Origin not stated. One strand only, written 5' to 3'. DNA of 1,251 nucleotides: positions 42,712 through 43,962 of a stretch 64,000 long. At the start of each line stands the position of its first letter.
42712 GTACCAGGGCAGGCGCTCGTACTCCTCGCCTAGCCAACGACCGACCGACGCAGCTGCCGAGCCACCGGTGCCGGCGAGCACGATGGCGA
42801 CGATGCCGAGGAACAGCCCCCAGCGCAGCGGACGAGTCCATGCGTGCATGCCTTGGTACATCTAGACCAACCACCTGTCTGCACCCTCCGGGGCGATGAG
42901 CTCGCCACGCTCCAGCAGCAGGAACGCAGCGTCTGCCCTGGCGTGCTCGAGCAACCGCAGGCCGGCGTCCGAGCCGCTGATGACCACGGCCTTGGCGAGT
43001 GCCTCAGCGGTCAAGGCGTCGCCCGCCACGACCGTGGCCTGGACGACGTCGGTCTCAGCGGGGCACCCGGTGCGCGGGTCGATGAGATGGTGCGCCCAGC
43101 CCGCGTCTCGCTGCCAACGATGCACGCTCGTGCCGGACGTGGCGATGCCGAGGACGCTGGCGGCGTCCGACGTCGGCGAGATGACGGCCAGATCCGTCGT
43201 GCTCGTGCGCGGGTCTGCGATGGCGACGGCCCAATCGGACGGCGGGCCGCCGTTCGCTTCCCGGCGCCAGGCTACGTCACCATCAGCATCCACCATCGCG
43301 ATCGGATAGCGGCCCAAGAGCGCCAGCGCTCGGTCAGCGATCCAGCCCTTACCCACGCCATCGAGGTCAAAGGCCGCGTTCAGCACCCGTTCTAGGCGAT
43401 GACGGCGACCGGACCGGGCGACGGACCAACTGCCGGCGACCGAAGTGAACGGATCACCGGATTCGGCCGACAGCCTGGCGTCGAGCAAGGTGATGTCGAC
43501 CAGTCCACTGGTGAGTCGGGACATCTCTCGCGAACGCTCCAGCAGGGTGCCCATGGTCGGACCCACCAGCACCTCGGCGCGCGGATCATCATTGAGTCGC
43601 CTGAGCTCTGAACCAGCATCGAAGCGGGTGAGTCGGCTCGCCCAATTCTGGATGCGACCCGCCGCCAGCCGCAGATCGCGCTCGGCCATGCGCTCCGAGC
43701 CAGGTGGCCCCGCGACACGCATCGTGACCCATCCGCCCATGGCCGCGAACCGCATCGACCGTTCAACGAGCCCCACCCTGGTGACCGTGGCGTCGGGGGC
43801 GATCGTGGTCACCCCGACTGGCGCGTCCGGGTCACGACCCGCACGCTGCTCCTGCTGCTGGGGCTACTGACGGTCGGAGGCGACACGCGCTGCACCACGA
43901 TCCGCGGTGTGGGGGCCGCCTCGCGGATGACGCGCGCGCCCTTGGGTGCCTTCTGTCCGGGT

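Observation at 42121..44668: ApbE flavin-transferase operon with a heme-type ferric-reductase-domain membrane protein and two small anchored proteins lacking a recognisable FMN-binding motif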

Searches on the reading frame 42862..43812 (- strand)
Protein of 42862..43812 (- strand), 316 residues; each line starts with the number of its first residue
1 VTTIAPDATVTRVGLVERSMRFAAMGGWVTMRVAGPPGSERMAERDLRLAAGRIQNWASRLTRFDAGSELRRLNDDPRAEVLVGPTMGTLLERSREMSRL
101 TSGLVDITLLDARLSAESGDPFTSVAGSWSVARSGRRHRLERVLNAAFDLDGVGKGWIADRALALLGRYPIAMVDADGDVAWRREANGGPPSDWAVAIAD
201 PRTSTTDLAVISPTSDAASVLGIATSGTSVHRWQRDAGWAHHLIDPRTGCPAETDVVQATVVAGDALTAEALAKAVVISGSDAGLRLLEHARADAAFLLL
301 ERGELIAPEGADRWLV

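Call 3: search_protein_families(library=pfam, proteins=[window:42862-43812:-], max_evalue=1)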
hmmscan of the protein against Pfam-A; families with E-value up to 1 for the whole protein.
window:42862-43812:- (316 aa): 2 families
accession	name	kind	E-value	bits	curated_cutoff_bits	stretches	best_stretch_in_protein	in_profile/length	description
PF02424.20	ApbE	-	1.9e-39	136.3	25.6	1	47-294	13-263/266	ApbE family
PF21799.2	MurD-like_N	-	0.13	13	27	1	219-278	4-63/88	Mur ligase MurD-like, N-terminal domain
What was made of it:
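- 42862..43812 (-): ApbE-like FAD:protein FMN transferase, 316 aa, with no signal peptide. It keeps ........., TSG and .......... E270 (nt 43003-43005) and K274 (nt 42991-42993) replace the Mg ligands D284 and T288 of T. pallidum Ftp. Pfam ApbE 1.9e-39 (call 3).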

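Call 4: search_protein_families(library=ncbifam, proteins=[window:42862-43812:-], max_evalue=1)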
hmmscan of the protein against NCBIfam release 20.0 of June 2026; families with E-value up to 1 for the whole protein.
window:42862-43812:- (316 aa): 3 families
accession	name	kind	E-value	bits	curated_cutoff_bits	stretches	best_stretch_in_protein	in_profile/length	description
NF007774.0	PRK10461.1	equivalog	1.6e-14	53.6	498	1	148-302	181-330/351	FAD:protein FMN transferase ApbE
NF003385.0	PRK04527.1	equivalog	0.03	13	603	1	219-270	181-232/401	argininosuccinate synthase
NF006562.0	PRK09065.1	equivalog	0.094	12.2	205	1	221-283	6-67/242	glutamine amidotransferase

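Call 7: find_encoding_contigs(protein=window:42862-43812:-, flank=6000, max_places=6)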
Protein window:42862-43812:- (316 aa): no gene with exactly this product is on record in the collection.

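Call 32: search_solved_structures(query=window:42862-43812:-, max_evalue=0.001, show_alignments=3)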
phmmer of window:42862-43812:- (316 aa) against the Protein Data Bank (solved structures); distinct sequences matched with E-value up to 0.001: 13.
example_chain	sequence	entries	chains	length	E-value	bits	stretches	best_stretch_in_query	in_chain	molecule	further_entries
4ifu_A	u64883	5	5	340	7.1e-13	52.1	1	146-301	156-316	FAD:protein FMN transferase | Thiamine biosynthesis lipoprotein ApbE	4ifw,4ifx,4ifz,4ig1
4xdt_A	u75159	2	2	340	7.1e-13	52.1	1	146-301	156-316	FAD:protein FMN transferase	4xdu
7mgt_A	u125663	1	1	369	8.7e-13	51.8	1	146-301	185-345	FAD:protein FMN transferase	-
4xdr_A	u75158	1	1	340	1.9e-12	50.7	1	146-301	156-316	FAD:protein FMN transferase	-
3pnd_A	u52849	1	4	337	4.2e-12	49.6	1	132-304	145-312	Thiamine biosynthesis lipoprotein ApbE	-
4xgw_A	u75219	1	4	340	1.3e-11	48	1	140-303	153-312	FAD:protein FMN transferase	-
1vrm_A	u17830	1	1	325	1.3e-11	47.9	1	145-303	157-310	hypothetical protein TM1553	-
6nxi_A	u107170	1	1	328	2.2e-11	47.2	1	147-290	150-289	FAD:protein FMN transferase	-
7esa_A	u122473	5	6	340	2.7e-11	46.9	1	147-302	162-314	FAD:protein FMN transferase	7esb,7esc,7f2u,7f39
2o18_A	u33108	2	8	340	4.7e-11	46.1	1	140-303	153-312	Thiamine biosynthesis lipoprotein apbE | FAD:protein FMN transferase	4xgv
5mgy_H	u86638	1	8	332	4.8e-11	46.1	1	139-304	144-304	FAD:protein FMN transferase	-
4xgx_A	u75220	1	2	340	8.3e-11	45.3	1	140-303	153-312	FAD:protein FMN transferase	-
6nxj_A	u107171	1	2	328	5.4e-10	42.7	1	147-290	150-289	FAD:protein FMN transferase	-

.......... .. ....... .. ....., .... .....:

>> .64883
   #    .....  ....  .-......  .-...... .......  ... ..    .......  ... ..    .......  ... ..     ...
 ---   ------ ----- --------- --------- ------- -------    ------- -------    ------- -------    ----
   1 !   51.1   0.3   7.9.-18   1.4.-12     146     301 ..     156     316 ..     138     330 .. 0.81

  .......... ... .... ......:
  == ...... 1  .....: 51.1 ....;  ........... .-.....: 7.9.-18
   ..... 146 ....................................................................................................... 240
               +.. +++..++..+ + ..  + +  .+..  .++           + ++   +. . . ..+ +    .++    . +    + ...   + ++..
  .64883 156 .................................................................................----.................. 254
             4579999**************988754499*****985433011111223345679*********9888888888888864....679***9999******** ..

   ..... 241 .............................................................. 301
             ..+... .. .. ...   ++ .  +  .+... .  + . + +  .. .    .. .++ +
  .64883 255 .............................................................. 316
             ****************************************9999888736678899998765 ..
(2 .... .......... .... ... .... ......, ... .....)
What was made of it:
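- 42862..43812 (-): PDB alignment to 4ifu (call 32).
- On ApbE / FAD:protein FMN transferase (PF02424): PDB ApbE/Ftp chains hit at E about 1e-12 (call 32).
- ApbE is a firm family match and keeps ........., TSG and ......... (calls 3, 32).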

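Call 41: find_homologous_proteins(query=window:42862-43812:-, max_evalue=1e-10)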
Query window:42862-43812:- (316 aa): 1229 proteins with E <= 1e-10 among 8000 candidates; the best 120 are listed.
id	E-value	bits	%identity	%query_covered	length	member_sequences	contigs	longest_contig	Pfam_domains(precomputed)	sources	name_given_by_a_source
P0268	7.4e-199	678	100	100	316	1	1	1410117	PF02424.21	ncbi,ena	-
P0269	3.8e-143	495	80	95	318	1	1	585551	PF02424.21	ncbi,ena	-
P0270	3.7e-122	426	70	100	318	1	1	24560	PF02424.21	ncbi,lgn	-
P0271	4.0e-108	380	64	95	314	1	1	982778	PF02424.21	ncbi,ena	-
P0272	4.5e-101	357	59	99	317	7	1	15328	PF02424.21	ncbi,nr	ncbi:MAG TPA: FAD:protein FMN transferase [Anaerolineae bacterium]|nr:FAD:protein FMN transferase [A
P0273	5.8e-101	356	63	95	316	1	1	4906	PF02424.21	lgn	-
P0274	1.3e-100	355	60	98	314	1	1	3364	PF02424.21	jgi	jgi:thiamine biosynthesis lipoprotein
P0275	1.9e-100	355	60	99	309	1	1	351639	PF02424.21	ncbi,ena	-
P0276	1.1e-99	352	62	97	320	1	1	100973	PF02424.21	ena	-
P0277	4.4e-99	350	61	98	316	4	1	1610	PF02424.21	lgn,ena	-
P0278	5.0e-99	350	61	95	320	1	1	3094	PF02424.21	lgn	-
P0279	6.9e-97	343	59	93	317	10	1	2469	PF02424.21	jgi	jgi:thiamine biosynthesis lipoprotein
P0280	2.9e-96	341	61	95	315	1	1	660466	PF02424.21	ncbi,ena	-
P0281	4.6e-96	340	60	96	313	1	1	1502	PF02424.21,PF27030.1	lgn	-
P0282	1.4e-94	335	59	100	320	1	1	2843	PF02424.21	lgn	-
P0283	3.0e-90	321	57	95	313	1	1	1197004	PF02424.21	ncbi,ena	-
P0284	5.8e-90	320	57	96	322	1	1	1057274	PF02424.21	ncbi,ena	-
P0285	1.6e-88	315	58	98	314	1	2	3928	PF02424.21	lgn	-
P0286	1.2e-87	313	59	95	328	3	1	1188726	PF02424.21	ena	-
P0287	8.4e-86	306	56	96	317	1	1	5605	PF02424.21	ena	-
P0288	8.5e-86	306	58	95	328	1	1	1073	PF02424.21,PF27030.1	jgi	-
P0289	1.2e-81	293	56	93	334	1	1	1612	PF02424.21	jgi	-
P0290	3.0e-78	282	57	87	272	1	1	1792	PF02424.21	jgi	jgi:thiamine biosynthesis lipoprotein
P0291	4.4e-78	281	54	95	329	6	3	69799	PF02424.21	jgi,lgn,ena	-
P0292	1.8e-77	279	52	97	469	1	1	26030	PF02424.21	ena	-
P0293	2.3e-77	279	55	95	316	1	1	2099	PF02424.21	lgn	-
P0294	2.4e-77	279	54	95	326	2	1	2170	PF02424.21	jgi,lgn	jgi:thiamine biosynthesis lipoprotein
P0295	8.2e-77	277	52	97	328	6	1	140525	PF02424.21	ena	-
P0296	1.0e-76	277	56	94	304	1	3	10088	PF02424.21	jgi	jgi:thiamine biosynthesis lipoprotein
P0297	1.2e-76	276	53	95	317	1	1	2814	PF02424.21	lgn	-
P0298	1.3e-76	276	53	95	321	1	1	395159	PF02424.21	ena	-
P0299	3.7e-76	275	53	95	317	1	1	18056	PF02424.21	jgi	jgi:FAD:protein FMN transferase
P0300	5.7e-76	274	56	92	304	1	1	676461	PF02424.21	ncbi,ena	-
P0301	7.4e-76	274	53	95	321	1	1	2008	PF02424.21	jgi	jgi:FAD:protein FMN transferase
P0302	8.6e-76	274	54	95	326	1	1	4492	PF02424.21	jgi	jgi:thiamine biosynthesis lipoprotein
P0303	1.5e-75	273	51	100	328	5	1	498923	PF02424.21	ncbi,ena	-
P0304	2.2e-75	272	52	100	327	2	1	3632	PF02424.21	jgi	jgi:thiamine biosynthesis lipoprotein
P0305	2.9e-75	272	52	95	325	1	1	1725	PF02424.21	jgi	jgi:thiamine biosynthesis lipoprotein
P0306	6.9e-75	271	53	96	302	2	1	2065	PF02424.21,PF27030.1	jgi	jgi:thiamine biosynthesis lipoprotein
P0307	9.3e-75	270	53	97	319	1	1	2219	PF02424.21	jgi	jgi:FAD:protein FMN transferase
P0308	1.1e-74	270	54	95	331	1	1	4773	PF02424.21,PF27030.1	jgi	jgi:FAD:protein FMN transferase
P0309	4.9e-74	268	51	97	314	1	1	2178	PF02424.21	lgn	-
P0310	9.8e-74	267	53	96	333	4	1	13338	PF02424.21,PF27030.1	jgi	jgi:thiamine biosynthesis lipoprotein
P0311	9.9e-74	267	54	95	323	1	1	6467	PF02424.21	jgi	jgi:thiamine biosynthesis lipoprotein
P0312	1.3e-73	266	52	95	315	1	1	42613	PF02424.21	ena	-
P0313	1.7e-73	266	53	95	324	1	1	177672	PF02424.21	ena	-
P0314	1.8e-73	266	53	95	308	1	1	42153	PF02424.21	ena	-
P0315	3.8e-73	265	53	95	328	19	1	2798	PF02424.21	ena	-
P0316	1.1e-72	263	53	95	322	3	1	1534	PF02424.21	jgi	jgi:thiamine biosynthesis lipoprotein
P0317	1.2e-72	263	52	95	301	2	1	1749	PF02424.21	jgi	jgi:FAD:protein FMN transferase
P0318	1.4e-72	263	51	100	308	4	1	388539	PF02424.21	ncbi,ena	-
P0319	2.3e-72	262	51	95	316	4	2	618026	PF02424.21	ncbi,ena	-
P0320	3.0e-72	262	54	92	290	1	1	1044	PF02424.21,PF27030.1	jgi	jgi:thiamine biosynthesis lipoprotein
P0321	4.7e-72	261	52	95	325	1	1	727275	PF02424.21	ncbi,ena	-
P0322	6.3e-72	261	52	95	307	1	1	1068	PF02424.21,PF27030.1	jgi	-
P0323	7.4e-72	261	52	96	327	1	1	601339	PF02424.21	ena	-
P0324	7.9e-72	261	50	97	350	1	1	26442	PF02424.21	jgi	jgi:thiamine biosynthesis lipoprotein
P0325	9.8e-72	260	50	99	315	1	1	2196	PF02424.21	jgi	jgi:thiamine biosynthesis lipoprotein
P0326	1.9e-71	259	51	96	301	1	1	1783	PF02424.21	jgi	jgi:thiamine biosynthesis lipoprotein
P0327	2.0e-71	259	52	99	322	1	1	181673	PF02424.21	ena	-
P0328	2.7e-71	259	54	92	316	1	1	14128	PF02424.21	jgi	-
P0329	4.8e-71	258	51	96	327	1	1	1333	PF02424.21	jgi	-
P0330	6.9e-71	257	51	99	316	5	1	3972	PF02424.21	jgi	jgi:thiamine biosynthesis lipoprotein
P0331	8.5e-71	257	54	95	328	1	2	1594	PF02424.21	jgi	jgi:thiamine biosynthesis lipoprotein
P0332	1.8e-70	256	53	83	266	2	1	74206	PF02424.21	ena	-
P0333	3.5e-70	255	50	99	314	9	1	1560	PF02424.21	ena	-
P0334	4.4e-70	255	52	96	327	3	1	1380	PF02424.21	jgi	jgi:thiamine biosynthesis lipoprotein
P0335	5.1e-70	255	50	95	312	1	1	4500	PF02424.21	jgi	jgi:thiamine biosynthesis lipoprotein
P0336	5.4e-70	255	52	95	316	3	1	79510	PF02424.21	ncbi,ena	-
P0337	8.0e-70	254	50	98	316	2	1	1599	PF02424.21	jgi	jgi:thiamine biosynthesis lipoprotein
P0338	1.2e-69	253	53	92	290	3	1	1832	PF02424.21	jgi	jgi:thiamine biosynthesis lipoprotein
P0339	1.6e-69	253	50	97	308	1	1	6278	PF02424.21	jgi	jgi:thiamine biosynthesis lipoprotein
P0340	2.9e-69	252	50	100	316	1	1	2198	PF02424.21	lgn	-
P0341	3.4e-69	252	52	92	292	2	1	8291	PF02424.21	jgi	jgi:thiamine biosynthesis lipoprotein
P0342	4.3e-69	252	51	95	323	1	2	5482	PF02424.21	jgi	jgi:thiamine biosynthesis lipoprotein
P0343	5.9e-69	251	51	95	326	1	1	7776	PF02424.21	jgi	jgi:thiamine biosynthesis lipoprotein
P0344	1.0e-68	250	49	95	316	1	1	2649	PF02424.21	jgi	jgi:thiamine biosynthesis lipoprotein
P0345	2.0e-68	249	51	87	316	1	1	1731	PF02424.21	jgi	jgi:thiamine biosynthesis lipoprotein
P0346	2.4e-68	249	51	95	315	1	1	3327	PF02424.21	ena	-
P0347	8.2e-68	247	51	86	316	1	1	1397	PF02424.21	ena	-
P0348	1.5e-67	247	50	87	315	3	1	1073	PF02424.21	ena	-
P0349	1.9e-67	246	50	95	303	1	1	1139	PF02424.21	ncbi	-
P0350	1.9e-67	246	50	92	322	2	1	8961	PF02424.21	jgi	jgi:thiamine biosynthesis lipoprotein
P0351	2.0e-67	246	50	95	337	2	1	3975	PF02424.21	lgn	-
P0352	2.4e-67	246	48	95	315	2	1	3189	PF02424.21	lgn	-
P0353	2.5e-67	246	49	93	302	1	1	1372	PF02424.21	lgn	-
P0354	3.8e-67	245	50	91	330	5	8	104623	PF02424.21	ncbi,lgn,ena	-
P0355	5.6e-67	245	49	95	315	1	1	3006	PF02424.21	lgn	-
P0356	6.3e-67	244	53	83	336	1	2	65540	PF02424.21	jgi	jgi:thiamine biosynthesis lipoprotein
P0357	7.2e-67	244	50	93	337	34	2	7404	PF02424.21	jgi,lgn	jgi:thiamine biosynthesis lipoprotein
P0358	8.8e-67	244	51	91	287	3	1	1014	PF02424.21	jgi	jgi:thiamine biosynthesis lipoprotein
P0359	1.0e-66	244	50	91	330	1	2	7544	PF02424.21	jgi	jgi:thiamine biosynthesis lipoprotein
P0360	1.0e-66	244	49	96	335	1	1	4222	PF02424.21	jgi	jgi:thiamine biosynthesis lipoprotein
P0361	1.1e-66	244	49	95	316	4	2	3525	PF02424.21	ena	-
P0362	1.3e-66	243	50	95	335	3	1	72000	PF02424.21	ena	-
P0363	1.7e-66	243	54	81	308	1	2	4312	PF02424.21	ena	-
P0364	1.9e-66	243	51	92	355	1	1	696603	PF02424.21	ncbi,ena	-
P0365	2.1e-66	243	48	99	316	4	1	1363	PF02424.21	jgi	jgi:thiamine biosynthesis lipoprotein ApbE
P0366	3.5e-66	242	53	83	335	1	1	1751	PF02424.21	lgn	-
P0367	3.9e-66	242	50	91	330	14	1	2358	PF02424.21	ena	-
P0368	4.2e-66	242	51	90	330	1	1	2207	PF02424.21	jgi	jgi:FAD:protein FMN transferase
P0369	4.7e-66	242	50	94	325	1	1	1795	PF02424.21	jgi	jgi:thiamine biosynthesis lipoprotein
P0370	7.7e-66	241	54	81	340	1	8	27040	PF02424.21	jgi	jgi:thiamine biosynthesis lipoprotein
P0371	8.4e-66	241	50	95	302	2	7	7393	PF02424.21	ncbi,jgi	ncbi:MAG: FAD:protein FMN transferase [Chloroflexota bacterium]|jgi:thiamine biosynthesis lipoprotei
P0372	9.6e-66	241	53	83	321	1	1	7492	PF02424.21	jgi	jgi:FAD:protein FMN transferase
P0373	9.6e-66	241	46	95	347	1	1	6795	PF02424.21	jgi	jgi:FAD:protein FMN transferase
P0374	1.1e-65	240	49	93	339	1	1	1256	PF02424.21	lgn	-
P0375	1.4e-65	240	52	92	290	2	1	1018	PF02424.21,PF27030.1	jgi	jgi:thiamine biosynthesis lipoprotein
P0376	1.7e-65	240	49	95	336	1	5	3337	PF02424.21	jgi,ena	-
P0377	2.2e-65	239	47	97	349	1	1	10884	PF02424.21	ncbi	-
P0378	2.2e-65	239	52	86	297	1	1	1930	PF02424.21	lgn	-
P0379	2.3e-65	239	48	96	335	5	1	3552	PF02424.21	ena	-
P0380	2.5e-65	239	49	96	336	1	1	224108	PF02424.21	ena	-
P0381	2.9e-65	239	52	83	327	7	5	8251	PF02424.21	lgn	-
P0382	3.2e-65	239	49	93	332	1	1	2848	PF02424.21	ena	-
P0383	3.4e-65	239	49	95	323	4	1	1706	PF02424.21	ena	-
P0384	4.1e-65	239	47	100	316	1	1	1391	PF02424.21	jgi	jgi:thiamine biosynthesis lipoprotein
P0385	4.4e-65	238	53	81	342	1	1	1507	PF02424.21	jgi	jgi:FAD:protein FMN transferase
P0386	4.5e-65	238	49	92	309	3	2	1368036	PF02424.21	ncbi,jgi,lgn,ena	-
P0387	5.3e-65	238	52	92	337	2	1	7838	PF02424.21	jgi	jgi:FAD:protein FMN transferase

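Call 64: search_protein_families(library=pfam, proteins=[P0281, P0308], max_evalue=0.01)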
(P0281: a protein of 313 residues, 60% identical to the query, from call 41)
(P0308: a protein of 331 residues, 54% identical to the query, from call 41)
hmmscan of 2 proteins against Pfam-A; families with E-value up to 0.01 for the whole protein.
P0281 (313 aa): 1 family
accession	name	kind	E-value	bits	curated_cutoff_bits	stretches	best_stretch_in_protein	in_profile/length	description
PF02424.20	ApbE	-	1.1e-41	143.6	25.6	1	49-290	15-260/266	ApbE family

P0308 (331 aa): 1 family
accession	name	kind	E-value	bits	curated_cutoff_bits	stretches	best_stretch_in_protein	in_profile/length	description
PF02424.20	ApbE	-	2.3e-40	139.2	25.6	1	67-306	17-258/266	ApbE family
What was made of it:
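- Tried and rejected: It is listed for some ApbE homologues but is not in the local Pfam copy (call 64).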

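Call 67: find_encoding_contigs(protein=P0386, flank=7000, max_places=2)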
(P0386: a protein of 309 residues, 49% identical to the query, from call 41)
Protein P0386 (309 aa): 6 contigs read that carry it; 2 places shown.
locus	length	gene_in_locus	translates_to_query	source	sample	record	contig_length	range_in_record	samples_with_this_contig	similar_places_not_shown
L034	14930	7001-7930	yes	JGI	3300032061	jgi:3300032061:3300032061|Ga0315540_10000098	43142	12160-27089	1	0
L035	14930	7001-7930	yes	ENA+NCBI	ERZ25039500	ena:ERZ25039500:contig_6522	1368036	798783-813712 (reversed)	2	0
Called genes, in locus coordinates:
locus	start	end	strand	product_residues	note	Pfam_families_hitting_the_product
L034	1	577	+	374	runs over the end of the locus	PF13349:DUF4097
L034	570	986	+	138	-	PF22746:SHOCT-like_DUF2089-C (weak)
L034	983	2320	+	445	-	PF05977:MFS_3, PF07690:MFS_1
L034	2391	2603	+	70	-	-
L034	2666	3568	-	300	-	PF00970:FAD_binding_6, PF00175:NAD_binding_1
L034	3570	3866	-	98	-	PF14697:Fer4_21 (faint), PF12838:Fer4_7 (weak), PF13187:Fer4_9 (weak), PF13484:Fer4_16 (faint), PF12797:Fer4_2 (weak), PF00037:Fer4, PF12837:Fer4_6 (weak), PF13237:Fer4_10 (weak)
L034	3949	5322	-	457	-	PF00512:HisKA, PF02518:HATPase_c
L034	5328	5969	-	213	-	PF00072:Response_reg, PF00486:Trans_reg_C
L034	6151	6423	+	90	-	-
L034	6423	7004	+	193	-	-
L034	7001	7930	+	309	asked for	PF02424:ApbE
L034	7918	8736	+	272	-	-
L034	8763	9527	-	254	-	PF00903:Glyoxalase (faint), PF13468:Glyoxalase_3, PF13669:Glyoxalase_4 (weak)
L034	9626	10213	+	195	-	-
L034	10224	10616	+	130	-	PF03083:MtN3_slv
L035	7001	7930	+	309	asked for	PF02424:ApbE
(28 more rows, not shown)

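Call 68: find_encoding_contigs(protein=P0377, flank=7000, max_places=2)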
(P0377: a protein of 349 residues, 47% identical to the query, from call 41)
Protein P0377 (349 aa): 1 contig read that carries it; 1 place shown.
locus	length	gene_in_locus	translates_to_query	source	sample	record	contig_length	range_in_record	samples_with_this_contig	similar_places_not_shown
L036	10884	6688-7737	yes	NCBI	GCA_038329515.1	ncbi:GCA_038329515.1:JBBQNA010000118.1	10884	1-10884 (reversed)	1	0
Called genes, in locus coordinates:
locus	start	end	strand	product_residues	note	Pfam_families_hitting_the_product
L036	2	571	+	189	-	?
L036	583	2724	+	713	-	PF07697:7TMR-HDED, PF07698:7TM-7TMR_HD, PF01966:HD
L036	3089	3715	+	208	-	PF02130:YbeY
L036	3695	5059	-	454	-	PF00512:HisKA, PF02518:HATPase_c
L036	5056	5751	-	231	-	PF00072:Response_reg, PF00486:Trans_reg_C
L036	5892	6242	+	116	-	-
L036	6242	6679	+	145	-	-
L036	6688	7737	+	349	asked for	PF02424:ApbE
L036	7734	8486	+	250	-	-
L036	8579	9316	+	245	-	PF01195:Pept_tRNA_hydro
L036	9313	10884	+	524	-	?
